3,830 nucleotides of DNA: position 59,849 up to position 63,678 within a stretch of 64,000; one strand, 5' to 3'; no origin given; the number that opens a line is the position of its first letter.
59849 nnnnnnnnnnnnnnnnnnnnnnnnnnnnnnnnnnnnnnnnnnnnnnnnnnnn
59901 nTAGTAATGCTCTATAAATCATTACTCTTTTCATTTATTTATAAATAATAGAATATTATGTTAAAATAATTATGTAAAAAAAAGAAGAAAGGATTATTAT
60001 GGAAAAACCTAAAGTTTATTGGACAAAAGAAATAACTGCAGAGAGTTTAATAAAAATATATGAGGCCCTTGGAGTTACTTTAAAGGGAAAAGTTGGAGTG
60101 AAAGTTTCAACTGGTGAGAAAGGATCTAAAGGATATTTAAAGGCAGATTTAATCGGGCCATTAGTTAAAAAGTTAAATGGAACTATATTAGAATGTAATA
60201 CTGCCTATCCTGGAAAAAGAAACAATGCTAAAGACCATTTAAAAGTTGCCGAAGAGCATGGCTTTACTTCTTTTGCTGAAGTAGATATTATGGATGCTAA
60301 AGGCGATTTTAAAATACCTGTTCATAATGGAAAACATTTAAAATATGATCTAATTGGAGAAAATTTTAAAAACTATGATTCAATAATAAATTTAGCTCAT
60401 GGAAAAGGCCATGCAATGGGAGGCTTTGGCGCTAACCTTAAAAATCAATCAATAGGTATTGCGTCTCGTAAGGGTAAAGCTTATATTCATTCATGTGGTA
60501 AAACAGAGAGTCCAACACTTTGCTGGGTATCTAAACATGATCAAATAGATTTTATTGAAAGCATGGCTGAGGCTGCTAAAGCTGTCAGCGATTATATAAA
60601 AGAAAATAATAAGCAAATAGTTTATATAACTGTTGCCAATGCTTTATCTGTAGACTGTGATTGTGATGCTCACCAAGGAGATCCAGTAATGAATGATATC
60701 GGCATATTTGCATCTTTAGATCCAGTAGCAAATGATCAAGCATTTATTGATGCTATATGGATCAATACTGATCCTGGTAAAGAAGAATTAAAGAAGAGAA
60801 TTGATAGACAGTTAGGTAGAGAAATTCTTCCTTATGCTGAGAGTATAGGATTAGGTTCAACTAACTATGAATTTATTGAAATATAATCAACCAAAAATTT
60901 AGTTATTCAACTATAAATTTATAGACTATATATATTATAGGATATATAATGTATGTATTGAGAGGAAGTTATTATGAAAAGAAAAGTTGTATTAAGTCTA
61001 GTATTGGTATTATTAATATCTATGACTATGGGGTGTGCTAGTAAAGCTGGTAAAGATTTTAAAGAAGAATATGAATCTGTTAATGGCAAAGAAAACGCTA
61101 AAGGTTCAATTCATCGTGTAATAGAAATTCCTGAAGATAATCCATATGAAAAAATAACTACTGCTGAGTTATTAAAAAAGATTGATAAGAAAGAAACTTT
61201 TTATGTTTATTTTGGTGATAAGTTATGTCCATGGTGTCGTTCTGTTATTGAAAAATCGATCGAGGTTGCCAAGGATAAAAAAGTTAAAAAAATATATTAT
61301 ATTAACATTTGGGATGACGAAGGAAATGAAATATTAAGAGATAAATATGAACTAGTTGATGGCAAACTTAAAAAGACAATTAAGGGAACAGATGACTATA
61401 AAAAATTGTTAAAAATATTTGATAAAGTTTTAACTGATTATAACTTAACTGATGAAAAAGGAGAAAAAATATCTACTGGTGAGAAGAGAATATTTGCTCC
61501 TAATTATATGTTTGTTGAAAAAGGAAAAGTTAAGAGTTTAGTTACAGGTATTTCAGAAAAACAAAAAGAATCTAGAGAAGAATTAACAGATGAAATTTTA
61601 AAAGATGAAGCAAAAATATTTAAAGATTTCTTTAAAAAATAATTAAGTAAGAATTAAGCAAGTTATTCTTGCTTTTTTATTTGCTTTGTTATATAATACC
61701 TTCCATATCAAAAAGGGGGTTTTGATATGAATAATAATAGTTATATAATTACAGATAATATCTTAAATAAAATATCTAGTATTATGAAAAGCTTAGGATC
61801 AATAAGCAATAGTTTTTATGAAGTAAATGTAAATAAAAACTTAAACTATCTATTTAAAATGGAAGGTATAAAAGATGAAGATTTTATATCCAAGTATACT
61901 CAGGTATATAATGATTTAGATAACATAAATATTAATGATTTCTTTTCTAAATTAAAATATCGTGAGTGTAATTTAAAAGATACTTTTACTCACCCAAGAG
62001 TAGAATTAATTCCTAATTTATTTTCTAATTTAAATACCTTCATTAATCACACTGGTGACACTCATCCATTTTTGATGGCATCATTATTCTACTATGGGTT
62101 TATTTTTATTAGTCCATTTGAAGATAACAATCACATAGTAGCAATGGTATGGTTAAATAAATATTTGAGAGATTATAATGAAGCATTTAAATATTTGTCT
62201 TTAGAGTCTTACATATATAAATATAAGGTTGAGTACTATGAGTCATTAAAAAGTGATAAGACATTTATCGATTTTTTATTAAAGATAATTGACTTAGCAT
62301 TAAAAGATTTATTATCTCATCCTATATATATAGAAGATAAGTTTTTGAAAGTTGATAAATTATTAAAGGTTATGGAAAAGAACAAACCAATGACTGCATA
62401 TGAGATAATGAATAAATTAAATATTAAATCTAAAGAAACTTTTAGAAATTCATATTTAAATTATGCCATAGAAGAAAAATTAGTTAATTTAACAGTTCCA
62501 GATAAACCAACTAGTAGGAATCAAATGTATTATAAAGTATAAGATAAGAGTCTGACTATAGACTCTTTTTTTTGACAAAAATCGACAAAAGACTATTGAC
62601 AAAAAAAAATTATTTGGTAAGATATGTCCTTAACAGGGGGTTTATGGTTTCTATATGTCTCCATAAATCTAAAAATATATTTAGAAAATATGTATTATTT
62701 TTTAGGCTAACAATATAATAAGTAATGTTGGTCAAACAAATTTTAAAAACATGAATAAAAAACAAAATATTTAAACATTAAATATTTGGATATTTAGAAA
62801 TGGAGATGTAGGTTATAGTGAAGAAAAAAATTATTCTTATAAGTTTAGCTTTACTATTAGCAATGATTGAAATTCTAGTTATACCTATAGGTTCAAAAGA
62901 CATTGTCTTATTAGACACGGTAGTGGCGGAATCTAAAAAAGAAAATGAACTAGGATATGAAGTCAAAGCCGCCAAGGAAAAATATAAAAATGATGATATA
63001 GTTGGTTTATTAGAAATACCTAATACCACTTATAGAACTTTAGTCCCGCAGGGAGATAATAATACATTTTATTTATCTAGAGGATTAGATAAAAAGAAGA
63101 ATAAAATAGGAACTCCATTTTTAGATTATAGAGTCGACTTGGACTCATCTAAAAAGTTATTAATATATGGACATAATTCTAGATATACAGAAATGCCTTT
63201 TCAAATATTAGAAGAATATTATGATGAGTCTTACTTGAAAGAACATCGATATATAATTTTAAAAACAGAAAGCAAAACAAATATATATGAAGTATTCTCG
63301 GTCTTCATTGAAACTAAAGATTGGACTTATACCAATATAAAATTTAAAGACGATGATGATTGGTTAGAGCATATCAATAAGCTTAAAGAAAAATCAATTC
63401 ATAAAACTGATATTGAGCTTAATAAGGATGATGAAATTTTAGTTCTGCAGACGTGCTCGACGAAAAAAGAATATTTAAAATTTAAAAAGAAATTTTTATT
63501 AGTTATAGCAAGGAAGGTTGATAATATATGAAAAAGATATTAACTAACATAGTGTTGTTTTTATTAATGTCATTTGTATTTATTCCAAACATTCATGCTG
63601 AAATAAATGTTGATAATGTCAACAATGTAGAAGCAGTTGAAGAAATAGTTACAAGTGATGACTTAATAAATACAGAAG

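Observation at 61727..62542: Fic/Doc-like protein whose active-site motif is degenerate (HPF............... instead of HPFx[DE]GNGRxxR)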

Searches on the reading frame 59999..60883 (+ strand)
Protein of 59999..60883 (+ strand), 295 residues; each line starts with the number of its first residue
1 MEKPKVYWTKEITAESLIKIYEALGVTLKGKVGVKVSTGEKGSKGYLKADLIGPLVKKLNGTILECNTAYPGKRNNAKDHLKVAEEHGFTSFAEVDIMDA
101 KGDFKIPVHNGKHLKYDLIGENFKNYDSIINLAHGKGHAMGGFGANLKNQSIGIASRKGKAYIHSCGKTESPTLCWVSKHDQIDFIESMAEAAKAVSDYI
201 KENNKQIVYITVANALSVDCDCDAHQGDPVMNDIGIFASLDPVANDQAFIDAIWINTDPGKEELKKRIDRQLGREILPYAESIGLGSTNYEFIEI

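Call 72: search_protein_families(library=pfam, proteins=[window:59999-60883:+], max_evalue=0.001)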
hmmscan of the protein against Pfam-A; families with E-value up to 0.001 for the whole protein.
window:59999-60883:+ (295 aa): 1 family
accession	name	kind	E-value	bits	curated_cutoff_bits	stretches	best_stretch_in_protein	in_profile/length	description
PF04015.17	DUF362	-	6.2e-44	150.9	24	1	32-251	1-200/200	Domain of unknown function (DUF362)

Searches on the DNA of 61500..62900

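Call 71: search_rna_families(source=window, start=61500, end=62900, threshold=evalue, max_evalue=1)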
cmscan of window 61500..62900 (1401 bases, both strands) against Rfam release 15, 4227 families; matches with E-value up to 1: 1.
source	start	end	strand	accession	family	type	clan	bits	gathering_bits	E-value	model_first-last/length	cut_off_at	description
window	62505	62564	-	RF01158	SNORD108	Gene; snRNA; snoRNA; CD-box;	-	20.1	46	0.83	1-71/71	no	Small nucleolar RNA SNORD108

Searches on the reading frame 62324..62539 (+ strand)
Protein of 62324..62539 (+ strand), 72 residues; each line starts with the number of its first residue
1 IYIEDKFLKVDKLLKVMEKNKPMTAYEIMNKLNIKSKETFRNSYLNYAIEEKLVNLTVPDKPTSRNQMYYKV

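Call 57: predict_structure(alignment_id=A4)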
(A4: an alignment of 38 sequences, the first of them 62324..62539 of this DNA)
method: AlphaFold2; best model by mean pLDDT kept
length: 72 residues; sequences in the alignment: 38
mean_pLDDT: 89.9   pTM: 0.76
mean pLDDT of the five models: 89.9, 88.4, 87.8, 85.8, 85.7
residues with pLDDT >= 90: 54; 70-90: 15; 50-70: 2; < 50: 1
segments of 3 or more residues with pLDDT < 50: none
pLDDT, mean of each block of 10 residues (from residue 1): 76 94 95 94 94 91 85 92
secondary structure, 60 per line:
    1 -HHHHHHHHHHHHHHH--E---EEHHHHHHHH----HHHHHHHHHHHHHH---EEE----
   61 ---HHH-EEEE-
elements in order: H2-16 H25-32 H37-50 E54-56 E68-71

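Call 60: fold_search(model_id=the predicted structure, library=pdb)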
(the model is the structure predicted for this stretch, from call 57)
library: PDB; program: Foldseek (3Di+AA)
matches with E <= 10: 822; with E <= 0.001: 1
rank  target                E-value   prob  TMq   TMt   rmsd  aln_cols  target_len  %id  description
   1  4rgl                  3.5e-04  1.00  0.77  0.18   1.9        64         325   31  Crystal structure of a Fic family protein (Dde_2494) from Desulfovibrio desulfuricans G20 at 2.70 A resolution (released 2014-10-29)
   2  7wjp                  2.1e-02  0.99  0.58  0.46   4.1        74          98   16  Structure of PadR-like protein from Listeria monocytogenes (released 2022-04-20)
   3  5h20                  2.5e-02  0.99  0.62  0.47   3.4        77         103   16  X-ray structure of PadR-like Transcription factor from bacteroid fragilis (released 2017-03-08)
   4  6tey_MODEL_1_A        2.6e-02  0.99  0.60  0.55   3.8        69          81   20  Solution Structure of the DNA-binding TubR fragment from Clostridium Botulinum (released 2020-11-18)
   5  4gxo_B                5.2e-02  1.00  0.69  0.38   2.0        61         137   13  Crystal structure of Staphylococcus aureus protein SarZ mutant C13E (released 2012-09-26)
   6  1qbj_C                5.5e-02  0.99  0.59  0.63   3.0        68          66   18  CRYSTAL STRUCTURE OF THE ZALPHA Z-DNA COMPLEX (released 1999-07-02)
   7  1sfu_A                6.8e-02  0.98  0.59  0.60   3.1        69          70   23  Crystal structure of the viral Zalpha domain bound to left-handed Z-DNA (released 2004-08-17)
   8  2l01_MODEL_1_A        7.3e-02  1.00  0.69  0.66   2.7        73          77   12  Solution NMR Structure of protein BVU3908 from Bacteroides vulgatus, Northeast Structural Genomics Consortium  (released 2010-08-25)
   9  5j6x_B                7.3e-02  0.97  0.57  0.61   3.7        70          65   20  Crystal structure of the apo-Zalpha of Zebrafish PKZ (released 2016-09-07)
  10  5hs8                  7.8e-02  0.97  0.57  0.43   3.6        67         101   16  Crystal structure of the diamide-treated YodB from B. subtilis (released 2016-08-17)
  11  5yhx_A                8.9e-02  0.97  0.57  0.31   4.1        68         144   18  Structure of Lactococcus lactis ZitR, wild type (released 2017-12-06)
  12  5zi8_A                8.9e-02  0.96  0.60  0.45   3.9        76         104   12  Crystal structure of the PadR-family transcriptional regulator Rv3488 of Mycobacterium tuberculosis H37Rv in complex w (released 2018-10-17)
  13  1t6s_A                9.5e-02  0.98  0.65  0.32   3.5        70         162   16  Crystal structure of a conserved hypothetical protein from Chlorobium tepidum (released 2004-12-07)
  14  4y66_F                9.5e-02  0.97  0.61  0.31   3.5        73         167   19  Crystal structure of Giardia lamblia Hop2-Mnd1 complex (released 2015-03-18)
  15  3f21_A                9.5e-02  0.93  0.56  0.59   3.4        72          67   18  Crystal structure of Zalpha in complex with d(CACGTG) (released 2008-12-30)
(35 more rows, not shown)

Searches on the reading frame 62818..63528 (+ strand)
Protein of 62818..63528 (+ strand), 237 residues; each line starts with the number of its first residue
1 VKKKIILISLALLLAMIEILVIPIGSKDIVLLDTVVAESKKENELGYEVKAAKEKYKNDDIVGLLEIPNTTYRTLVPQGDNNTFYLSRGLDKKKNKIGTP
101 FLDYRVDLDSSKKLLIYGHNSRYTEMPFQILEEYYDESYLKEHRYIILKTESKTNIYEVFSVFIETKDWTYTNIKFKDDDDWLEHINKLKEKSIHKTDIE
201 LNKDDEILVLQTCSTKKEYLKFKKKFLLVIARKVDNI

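Call 72: search_protein_families(library=pfam, proteins=[window:62818-63528:+], max_evalue=0.001)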
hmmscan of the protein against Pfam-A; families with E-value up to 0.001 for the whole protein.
window:62818-63528:+ (237 aa): 1 family
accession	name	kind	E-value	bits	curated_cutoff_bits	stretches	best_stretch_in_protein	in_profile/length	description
PF04203.18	Sortase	-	3.1e-10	40.3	26.6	1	65-232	1-123/125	Sortase domain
